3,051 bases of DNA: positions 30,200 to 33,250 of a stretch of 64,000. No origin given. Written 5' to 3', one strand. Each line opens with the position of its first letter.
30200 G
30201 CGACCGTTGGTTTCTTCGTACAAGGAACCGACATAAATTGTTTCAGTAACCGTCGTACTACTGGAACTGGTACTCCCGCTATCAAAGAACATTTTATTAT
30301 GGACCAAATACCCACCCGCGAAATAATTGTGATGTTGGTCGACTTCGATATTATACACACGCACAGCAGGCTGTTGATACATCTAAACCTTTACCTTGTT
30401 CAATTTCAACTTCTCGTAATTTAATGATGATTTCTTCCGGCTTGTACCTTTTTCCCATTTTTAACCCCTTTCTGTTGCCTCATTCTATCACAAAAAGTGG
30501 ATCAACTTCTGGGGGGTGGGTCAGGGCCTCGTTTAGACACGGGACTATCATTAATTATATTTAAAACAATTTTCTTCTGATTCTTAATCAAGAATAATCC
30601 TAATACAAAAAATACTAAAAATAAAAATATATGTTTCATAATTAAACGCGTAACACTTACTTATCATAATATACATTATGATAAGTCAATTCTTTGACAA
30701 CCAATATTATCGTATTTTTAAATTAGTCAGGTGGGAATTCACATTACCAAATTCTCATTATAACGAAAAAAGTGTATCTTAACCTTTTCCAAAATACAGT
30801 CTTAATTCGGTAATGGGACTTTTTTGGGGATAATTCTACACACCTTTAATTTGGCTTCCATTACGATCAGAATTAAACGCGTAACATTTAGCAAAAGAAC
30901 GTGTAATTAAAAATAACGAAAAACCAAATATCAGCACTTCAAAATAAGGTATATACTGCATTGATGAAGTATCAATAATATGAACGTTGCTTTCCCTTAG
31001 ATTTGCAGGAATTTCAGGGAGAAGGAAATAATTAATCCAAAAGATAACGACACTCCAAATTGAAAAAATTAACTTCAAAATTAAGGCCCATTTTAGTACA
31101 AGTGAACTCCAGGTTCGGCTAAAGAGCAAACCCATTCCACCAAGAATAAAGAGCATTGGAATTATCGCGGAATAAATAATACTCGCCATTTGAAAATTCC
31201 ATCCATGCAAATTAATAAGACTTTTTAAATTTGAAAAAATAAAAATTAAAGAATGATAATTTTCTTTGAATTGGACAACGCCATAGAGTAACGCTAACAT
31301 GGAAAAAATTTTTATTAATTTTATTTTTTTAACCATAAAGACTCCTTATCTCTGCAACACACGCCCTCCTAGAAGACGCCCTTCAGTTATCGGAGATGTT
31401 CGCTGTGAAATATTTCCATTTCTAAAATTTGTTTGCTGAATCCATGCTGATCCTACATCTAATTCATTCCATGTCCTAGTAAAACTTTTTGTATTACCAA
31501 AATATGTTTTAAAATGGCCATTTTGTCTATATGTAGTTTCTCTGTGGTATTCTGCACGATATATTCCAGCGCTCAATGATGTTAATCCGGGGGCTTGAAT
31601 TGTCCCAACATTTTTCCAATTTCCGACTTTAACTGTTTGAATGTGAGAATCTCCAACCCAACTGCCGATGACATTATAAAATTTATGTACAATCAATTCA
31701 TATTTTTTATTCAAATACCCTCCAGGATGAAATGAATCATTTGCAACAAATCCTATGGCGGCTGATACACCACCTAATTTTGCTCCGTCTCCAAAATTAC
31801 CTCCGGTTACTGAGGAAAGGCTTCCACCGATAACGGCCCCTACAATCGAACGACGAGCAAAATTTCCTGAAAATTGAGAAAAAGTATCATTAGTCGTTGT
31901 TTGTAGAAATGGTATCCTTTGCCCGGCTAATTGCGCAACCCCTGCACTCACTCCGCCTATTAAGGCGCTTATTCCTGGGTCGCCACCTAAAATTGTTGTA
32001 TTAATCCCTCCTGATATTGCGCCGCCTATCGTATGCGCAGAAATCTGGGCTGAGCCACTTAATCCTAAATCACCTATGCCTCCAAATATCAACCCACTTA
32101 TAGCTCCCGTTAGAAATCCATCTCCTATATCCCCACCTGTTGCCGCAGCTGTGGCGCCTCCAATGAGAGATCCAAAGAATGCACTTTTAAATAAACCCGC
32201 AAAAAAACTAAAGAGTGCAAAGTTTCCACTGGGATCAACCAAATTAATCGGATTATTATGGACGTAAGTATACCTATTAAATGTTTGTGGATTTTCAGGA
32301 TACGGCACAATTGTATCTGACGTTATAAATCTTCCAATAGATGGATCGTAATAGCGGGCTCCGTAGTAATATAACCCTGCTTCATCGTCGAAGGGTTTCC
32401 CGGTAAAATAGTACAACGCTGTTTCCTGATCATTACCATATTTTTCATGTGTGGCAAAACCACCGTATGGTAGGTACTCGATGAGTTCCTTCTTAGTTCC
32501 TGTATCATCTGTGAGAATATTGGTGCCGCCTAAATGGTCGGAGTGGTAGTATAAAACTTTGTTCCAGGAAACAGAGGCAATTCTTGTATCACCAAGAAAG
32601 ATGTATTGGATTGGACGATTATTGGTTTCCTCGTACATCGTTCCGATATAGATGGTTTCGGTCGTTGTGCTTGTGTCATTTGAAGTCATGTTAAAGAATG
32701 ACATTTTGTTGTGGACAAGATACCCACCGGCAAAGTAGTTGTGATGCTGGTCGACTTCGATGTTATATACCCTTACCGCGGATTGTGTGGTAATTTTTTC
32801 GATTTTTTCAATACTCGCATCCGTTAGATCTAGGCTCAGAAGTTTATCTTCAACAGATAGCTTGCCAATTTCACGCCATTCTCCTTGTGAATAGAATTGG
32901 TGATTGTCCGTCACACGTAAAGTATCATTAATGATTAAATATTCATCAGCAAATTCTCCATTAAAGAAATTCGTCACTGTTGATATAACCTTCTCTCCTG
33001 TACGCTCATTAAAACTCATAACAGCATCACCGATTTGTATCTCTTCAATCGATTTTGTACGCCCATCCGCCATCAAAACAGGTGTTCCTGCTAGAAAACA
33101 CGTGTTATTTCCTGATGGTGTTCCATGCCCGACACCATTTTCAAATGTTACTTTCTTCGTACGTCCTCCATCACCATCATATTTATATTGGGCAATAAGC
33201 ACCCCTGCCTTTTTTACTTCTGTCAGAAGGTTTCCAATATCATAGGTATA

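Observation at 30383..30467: The orphan Rhs cassette begins exactly at the end of the Hint domain and is abutted by an IS3 OrfA remnant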

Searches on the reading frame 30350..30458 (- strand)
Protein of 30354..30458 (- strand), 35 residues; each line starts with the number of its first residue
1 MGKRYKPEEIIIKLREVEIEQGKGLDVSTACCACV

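Call 9: search_protein_families(library=pfam, proteins=[window:30350-30458:-], max_evalue=0.01)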
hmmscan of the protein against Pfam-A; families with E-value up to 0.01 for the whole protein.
window:30350-30458:- (35 aa): 0 families

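Call 12: search_protein_families(library=ncbifam, proteins=[window:30350-30458:-], max_evalue=1)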
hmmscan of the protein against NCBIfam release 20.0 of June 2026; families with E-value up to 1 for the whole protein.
window:30350-30458:- (35 aa): 0 families

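Call 14: search_dna_similar(query=window:30354-30458:-, collection=plasmids, mode=protein, max_evalue=10, max_rows=25)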
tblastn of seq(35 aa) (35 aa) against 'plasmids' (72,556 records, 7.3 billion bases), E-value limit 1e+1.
Records with a match: 165; places in all: 236; records where one place covers at least 80% of the query: 128.
Best place of each record, by identity: 80-90% 2; 60-80% 33; <60% 130.
By first word of the organism name: Phaeobacter 18; Sphingobium 17; Sphingomonas 14; Novosphingobium 10; Paracoccus 10; Sphingopyxis 6; Salipiger 5; Roseomonas 5; Methylobacterium 5; Methylorubrum 5; and 41 more.
By predicted mobility (MOB-suite, as given by PLSDB): non-mobilizable 74; conjugative 62; mobilizable 29.
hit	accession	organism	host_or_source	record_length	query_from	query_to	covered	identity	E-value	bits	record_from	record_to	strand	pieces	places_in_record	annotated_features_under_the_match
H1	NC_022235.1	Sphingomonas sp. ERG5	-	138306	1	31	89%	61.3%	7e-3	37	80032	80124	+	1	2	IS3 family transposase | site-specific integrase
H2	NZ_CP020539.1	Sphingobium herbicidovorans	cell culture,soil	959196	1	34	97%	54.3%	6e-1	32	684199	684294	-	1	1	none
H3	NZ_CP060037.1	Sphingobium fuliginis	-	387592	1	34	97%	54.3%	6e-1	32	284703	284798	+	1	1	none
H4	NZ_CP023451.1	Rhizorhabdus dicambivorans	soil sample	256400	1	34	97%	54.3%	6e-1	32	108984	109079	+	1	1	none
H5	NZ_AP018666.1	Sphingobium amiense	-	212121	1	34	97%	54.3%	6e-1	32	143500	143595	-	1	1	none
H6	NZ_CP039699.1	Novosphingobium sp. EMRT-2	cell,freshwater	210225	1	34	97%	54.3%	6e-1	32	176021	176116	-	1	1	none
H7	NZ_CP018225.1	Tardibacter chloracetimidivorans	whole organism,soil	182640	1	34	97%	54.3%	6e-1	32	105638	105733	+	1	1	none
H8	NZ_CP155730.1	Sagittula stellata E-37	Pure Culture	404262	2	30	83%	62.1%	2e-3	39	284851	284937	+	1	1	none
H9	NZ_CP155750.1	Sphingomonas parapaucimobilis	Chinese cabbage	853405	3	31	83%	62.1%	5e-2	35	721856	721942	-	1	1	IS3 family transposase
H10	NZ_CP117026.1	Sphingomonas hankookensis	Pure isolate,Tap water (bathroom)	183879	3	31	83%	62.1%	5e-2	35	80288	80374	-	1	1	none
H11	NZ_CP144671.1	Sphingomonas sp. gentR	other,gentamicin working solution ...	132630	3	31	83%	62.1%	5e-2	35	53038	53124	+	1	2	IS3 family transposase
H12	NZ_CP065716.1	Sphingomonas paucimobilis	-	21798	3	31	83%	62.1%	5e-2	35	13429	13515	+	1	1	none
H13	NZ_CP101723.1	Sphingomonas sp. NY01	mango,whole organism,commercial mango ...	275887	3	31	83%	62.1%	6e-2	35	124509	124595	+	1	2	IS3 family transposase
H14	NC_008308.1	Novosphingobium sp. KA1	-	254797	3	31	83%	62.1%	6e-2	35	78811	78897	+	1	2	none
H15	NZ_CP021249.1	Novosphingobium sp. KA1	-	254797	3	31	83%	62.1%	6e-2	35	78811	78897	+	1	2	none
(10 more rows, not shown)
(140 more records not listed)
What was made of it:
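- Checked: 165 plasmid records matched; those with an annotated feature under the match carry IS3-family transposases, and the best matches are about 62% identical (call 14).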

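Call 15: get_annotated_region(hit=H8, flank=1600)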
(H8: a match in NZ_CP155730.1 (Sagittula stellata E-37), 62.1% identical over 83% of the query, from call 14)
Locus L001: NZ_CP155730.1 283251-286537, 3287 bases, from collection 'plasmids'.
description: Sagittula stellata E-37 plasmid unnamed1, complete sequence
organism: Sagittula stellata E-37 (NCBI taxid 388399)
taxonomy: Bacteria; Pseudomonadota; Alphaproteobacteria; Rhodobacterales; Roseobacteraceae; Sagittula; Sagittula stellata; Sagittula stellata E-37
host: -; source: Pure Culture; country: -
typing (MOB-suite, as given by PLSDB): conjugative; replicon rep_cluster_508; relaxase MOBP; mating-pair formation MPF_T
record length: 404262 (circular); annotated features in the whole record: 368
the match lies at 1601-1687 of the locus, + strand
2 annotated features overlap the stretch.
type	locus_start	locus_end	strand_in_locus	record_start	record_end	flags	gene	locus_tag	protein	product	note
CDS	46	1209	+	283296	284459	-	-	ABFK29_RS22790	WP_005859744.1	S-(hydroxymethyl)glutathione dehydrogenase/class III alcohol dehydrogenase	GO:0006113 - fermentation [Evidence IEA]; GO:0009404 - toxin metabolic process [Evidence IEA]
CDS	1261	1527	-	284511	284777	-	-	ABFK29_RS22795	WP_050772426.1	helix-turn-helix transcriptional regulator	-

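Call 16: get_annotated_region(hit=H1, flank=1600)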
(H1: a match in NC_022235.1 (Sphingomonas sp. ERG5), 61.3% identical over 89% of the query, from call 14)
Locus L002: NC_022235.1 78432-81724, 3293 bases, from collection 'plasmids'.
description: Sphingomonas sp. ERG5 plasmid pCADAB1, complete sequence
organism: Sphingomonas sp. ERG5 (NCBI taxid 1381597)
taxonomy: Bacteria; Pseudomonadota; Alphaproteobacteria; Sphingomonadales; Sphingomonadaceae; Sphingomonas; Sphingomonas sp. ERG5
host: -; source: -; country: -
typing (MOB-suite, as given by PLSDB): conjugative; replicon rep_cluster_374; relaxase MOBF; mating-pair formation MPF_F
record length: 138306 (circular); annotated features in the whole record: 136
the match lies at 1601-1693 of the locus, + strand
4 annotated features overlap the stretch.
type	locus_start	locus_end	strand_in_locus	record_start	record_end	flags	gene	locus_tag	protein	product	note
CDS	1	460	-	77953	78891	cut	-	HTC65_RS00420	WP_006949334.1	MarR family transcriptional regulator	-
CDS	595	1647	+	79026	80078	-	-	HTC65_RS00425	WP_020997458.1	site-specific integrase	GO:0015074 - DNA integration [Evidence IEA]; GO:0006310 - DNA recombination [Evidence IEA]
CDS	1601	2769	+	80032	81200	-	-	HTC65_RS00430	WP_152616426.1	IS3 family transposase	-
CDS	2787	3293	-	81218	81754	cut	-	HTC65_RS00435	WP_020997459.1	hypothetical protein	-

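Call 41: search_protein_families(library=pfam, proteins=[window:30366-30458:-], max_evalue=1)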
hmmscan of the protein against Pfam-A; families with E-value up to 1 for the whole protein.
seq(31 aa): 0 families
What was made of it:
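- On IS3-family insertion sequence (as a remnant): The stub itself gives no Pfam hit (calls 9, 41).
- Tried and rejected: No hit, because the peptide is too short (calls 9, 12, 41).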

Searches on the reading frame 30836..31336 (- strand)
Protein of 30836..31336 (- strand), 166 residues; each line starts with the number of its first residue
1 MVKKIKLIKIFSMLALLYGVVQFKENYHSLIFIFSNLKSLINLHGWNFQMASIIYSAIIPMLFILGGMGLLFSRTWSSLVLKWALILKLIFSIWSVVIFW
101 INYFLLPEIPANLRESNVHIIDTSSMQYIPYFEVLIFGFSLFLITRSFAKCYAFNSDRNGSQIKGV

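Call 9: search_protein_families(library=pfam, proteins=[window:30836-31336:-], max_evalue=0.01)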
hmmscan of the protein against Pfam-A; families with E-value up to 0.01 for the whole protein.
window:30836-31336:- (166 aa): 0 families

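Call 12: search_protein_families(library=ncbifam, proteins=[window:30836-31336:-], max_evalue=1)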
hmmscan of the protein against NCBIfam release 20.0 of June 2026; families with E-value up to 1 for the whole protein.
window:30836-31336:- (166 aa): 1 family
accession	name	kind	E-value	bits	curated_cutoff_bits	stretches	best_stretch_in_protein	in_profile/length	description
NF033784.1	transport_merC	equivalog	0.066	13.6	140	1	28-97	48-119/123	organomercurial transporter MerC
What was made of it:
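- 30836..31336 (-): ORF immediately downstream of the main Rhs gene (154-166 aa), the presumed immunity gene of the main toxin. No family match (calls 9, 12).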

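Call 53: list_cluster_members(proteins=[P0001, P0003, window:30836-31300:-])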
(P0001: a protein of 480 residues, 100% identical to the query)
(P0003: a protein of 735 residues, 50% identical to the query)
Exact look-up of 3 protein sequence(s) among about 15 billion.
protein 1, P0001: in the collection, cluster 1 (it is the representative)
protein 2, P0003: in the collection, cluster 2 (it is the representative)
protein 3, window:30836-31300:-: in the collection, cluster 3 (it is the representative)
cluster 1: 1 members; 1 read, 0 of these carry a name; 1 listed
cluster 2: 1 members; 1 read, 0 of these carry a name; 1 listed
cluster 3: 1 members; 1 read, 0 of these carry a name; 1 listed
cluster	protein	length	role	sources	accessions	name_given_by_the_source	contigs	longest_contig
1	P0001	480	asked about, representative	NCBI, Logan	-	-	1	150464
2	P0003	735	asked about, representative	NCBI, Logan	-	-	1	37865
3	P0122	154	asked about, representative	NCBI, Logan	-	-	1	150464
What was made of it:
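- Tried and rejected: None on record (call 53).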

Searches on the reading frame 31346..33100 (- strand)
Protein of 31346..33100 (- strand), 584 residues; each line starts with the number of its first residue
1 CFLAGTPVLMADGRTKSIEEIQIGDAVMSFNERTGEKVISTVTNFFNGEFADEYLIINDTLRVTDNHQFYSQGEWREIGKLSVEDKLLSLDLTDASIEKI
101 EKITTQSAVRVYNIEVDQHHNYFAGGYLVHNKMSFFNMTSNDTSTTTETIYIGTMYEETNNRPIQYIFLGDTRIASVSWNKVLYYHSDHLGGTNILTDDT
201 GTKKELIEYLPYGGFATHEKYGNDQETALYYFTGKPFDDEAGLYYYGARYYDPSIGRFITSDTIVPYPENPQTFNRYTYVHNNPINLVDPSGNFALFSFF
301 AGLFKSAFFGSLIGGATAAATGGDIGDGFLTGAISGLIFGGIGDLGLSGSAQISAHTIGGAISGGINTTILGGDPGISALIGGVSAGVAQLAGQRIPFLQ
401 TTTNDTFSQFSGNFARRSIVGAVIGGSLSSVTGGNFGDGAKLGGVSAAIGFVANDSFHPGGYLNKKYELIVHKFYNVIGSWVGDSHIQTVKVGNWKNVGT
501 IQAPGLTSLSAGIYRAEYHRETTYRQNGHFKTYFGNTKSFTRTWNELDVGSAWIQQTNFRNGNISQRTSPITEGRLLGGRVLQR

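Call 12: search_protein_families(library=ncbifam, proteins=[window:31346-33100:-], max_evalue=1)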
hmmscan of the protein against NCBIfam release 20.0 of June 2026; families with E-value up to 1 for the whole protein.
window:31346-33100:- (584 aa): 7 families
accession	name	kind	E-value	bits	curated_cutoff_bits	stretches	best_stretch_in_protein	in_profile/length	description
TIGR03696.1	Rhs_assc_core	domain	1.6e-21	76.6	32.5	1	209-292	1-75/76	RHS repeat-associated core domain-containing protein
NF041261.1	RHS_core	equivalog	7e-11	40.7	2000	1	180-292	1155-1260/1261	RHS element core protein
NF005852.0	PRK07773.1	equivalog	8.2e-06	24.4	780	1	1-87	398-490/886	replicative DNA helicase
NF038136.1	rSAM_Rv_intein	exception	1.9e-05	23.7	700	1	1-108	76-187/574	intein-containing Rv2578c family radical SAM protein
TIGR01443.1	intein_Cterm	domain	0.0014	18.8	15.6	1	111-131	2-23/24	intein C-terminal splicing region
NF038162.1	RtcB_rel_intein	exception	0.11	10.4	1150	1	91-131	538-578/961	intein-containing RtcB family protein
TIGR01445.1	intein_Nterm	domain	0.23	12.5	24.5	1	1-70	1-82/83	intein N-terminal splicing region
